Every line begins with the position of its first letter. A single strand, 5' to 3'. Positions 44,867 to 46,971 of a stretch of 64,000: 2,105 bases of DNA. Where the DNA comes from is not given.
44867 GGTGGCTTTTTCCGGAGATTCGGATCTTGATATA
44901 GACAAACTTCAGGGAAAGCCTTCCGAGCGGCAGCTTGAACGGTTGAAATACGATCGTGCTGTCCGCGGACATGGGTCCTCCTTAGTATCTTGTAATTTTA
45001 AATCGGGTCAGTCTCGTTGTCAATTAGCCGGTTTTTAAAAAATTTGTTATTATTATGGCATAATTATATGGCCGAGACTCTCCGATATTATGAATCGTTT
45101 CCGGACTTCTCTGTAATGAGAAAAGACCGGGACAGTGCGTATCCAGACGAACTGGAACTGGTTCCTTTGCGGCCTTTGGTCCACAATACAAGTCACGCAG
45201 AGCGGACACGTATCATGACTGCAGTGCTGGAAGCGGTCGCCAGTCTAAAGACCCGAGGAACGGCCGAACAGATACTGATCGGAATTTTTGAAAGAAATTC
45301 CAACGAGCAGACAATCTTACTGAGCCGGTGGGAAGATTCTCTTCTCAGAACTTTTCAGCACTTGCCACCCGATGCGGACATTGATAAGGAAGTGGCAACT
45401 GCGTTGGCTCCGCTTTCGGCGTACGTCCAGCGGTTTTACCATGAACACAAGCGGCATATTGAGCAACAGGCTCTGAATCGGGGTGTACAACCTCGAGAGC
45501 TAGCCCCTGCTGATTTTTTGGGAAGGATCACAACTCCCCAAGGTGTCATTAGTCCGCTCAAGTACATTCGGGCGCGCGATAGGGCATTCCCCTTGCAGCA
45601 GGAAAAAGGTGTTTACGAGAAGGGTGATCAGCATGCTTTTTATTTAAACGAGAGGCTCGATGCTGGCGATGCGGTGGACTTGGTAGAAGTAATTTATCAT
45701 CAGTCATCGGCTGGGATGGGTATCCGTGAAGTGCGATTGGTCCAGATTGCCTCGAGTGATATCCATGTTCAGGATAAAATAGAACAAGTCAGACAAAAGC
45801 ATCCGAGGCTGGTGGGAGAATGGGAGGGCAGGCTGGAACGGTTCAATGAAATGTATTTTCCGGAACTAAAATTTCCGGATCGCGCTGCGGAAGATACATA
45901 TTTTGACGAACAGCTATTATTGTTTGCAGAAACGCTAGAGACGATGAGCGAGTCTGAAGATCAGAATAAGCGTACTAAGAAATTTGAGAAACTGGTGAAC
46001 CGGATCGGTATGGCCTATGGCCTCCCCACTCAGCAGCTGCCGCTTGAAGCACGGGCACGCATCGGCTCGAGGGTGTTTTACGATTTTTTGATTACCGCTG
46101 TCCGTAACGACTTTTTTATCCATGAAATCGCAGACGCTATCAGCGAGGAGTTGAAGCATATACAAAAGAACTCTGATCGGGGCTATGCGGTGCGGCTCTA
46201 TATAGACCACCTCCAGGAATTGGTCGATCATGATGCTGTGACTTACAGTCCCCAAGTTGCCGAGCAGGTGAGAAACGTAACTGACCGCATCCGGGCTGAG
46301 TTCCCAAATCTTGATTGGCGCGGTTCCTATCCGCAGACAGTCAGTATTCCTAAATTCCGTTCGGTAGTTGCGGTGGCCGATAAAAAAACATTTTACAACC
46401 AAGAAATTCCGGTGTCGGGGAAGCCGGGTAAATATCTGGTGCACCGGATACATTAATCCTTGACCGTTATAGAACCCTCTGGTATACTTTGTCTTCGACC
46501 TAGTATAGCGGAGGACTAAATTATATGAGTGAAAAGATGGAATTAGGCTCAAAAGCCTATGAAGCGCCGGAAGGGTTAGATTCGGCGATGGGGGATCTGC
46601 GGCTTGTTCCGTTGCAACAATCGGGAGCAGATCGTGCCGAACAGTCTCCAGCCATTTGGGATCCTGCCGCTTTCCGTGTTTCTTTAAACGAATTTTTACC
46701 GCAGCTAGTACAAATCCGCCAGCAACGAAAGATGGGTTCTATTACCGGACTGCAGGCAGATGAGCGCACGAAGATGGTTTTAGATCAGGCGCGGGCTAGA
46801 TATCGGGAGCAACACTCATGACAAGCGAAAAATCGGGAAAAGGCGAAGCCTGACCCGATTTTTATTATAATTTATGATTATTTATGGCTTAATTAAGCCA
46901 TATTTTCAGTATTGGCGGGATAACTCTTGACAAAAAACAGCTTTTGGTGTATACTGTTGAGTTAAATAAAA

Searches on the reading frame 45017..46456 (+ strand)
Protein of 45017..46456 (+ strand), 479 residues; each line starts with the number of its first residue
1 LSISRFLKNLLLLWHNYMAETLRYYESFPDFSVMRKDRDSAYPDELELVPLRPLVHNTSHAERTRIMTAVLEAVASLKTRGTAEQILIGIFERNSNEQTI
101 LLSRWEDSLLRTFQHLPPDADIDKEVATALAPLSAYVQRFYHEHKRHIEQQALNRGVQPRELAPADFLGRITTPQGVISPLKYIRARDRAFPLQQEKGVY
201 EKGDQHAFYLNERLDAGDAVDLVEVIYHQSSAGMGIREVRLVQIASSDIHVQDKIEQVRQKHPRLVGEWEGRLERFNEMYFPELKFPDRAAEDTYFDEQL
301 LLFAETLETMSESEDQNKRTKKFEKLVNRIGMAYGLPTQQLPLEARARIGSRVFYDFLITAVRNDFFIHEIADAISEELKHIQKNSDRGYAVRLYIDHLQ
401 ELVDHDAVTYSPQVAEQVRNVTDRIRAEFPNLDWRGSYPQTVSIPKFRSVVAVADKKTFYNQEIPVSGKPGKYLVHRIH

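Call 10: search_protein_families(library=pfam, proteins=[window:45017-46456:+], max_evalue=0.01)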
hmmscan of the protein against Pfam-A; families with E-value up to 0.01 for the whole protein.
window:45017-46456:+ (479 aa): 0 families

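Call 17: find_homologous_proteins(query=window:45017-46456:+)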
Query window:45017-46456:+: 8000 candidates shared short words with the query, none scored E <= 0.001.

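Call 85: search_protein_families(library=padloc, proteins=[window:45215-46456:+], max_evalue=0.01)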
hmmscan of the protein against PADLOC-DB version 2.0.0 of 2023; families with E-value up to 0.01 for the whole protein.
window:45215-46456:+ (413 aa): 1 family
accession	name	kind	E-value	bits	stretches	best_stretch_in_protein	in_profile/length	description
PDLC01214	Cas11a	-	0.0011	17.2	1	308-351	13-56/117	CAS-I-A; effector_SS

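Call 86: search_protein_families(library=phrogs, proteins=[window:45215-46456:+], max_evalue=0.01)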
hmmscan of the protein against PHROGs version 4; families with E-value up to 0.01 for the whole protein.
window:45215-46456:+ (413 aa): 0 families

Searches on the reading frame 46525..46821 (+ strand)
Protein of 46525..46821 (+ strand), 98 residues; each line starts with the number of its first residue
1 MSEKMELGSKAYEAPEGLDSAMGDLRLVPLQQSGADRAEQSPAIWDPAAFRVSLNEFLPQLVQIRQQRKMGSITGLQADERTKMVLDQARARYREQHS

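Call 10: search_protein_families(library=pfam, proteins=[window:46525-46821:+], max_evalue=0.01)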
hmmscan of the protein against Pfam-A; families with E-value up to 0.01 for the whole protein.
window:46525-46821:+ (98 aa): 0 families

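Call 15: find_encoding_contigs(protein=window:46525-46821:+, flank=6000, max_places=6)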
Protein window:46525-46821:+ (98 aa): 2 contigs read that carry it; 1 place shown.
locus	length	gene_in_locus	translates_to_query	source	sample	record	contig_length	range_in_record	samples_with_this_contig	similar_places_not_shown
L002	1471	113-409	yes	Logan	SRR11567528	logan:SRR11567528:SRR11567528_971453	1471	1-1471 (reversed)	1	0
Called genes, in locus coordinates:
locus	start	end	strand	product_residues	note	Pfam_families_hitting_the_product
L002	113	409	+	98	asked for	-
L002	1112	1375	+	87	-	-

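Call 85: search_protein_families(library=padloc, proteins=[window:46525-46821:+], max_evalue=0.01)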
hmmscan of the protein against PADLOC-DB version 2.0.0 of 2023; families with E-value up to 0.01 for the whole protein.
window:46525-46821:+ (98 aa): 0 families

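Call 86: search_protein_families(library=phrogs, proteins=[window:46525-46821:+], max_evalue=0.01)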
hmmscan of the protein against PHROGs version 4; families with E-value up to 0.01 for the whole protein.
window:46525-46821:+ (98 aa): 0 families
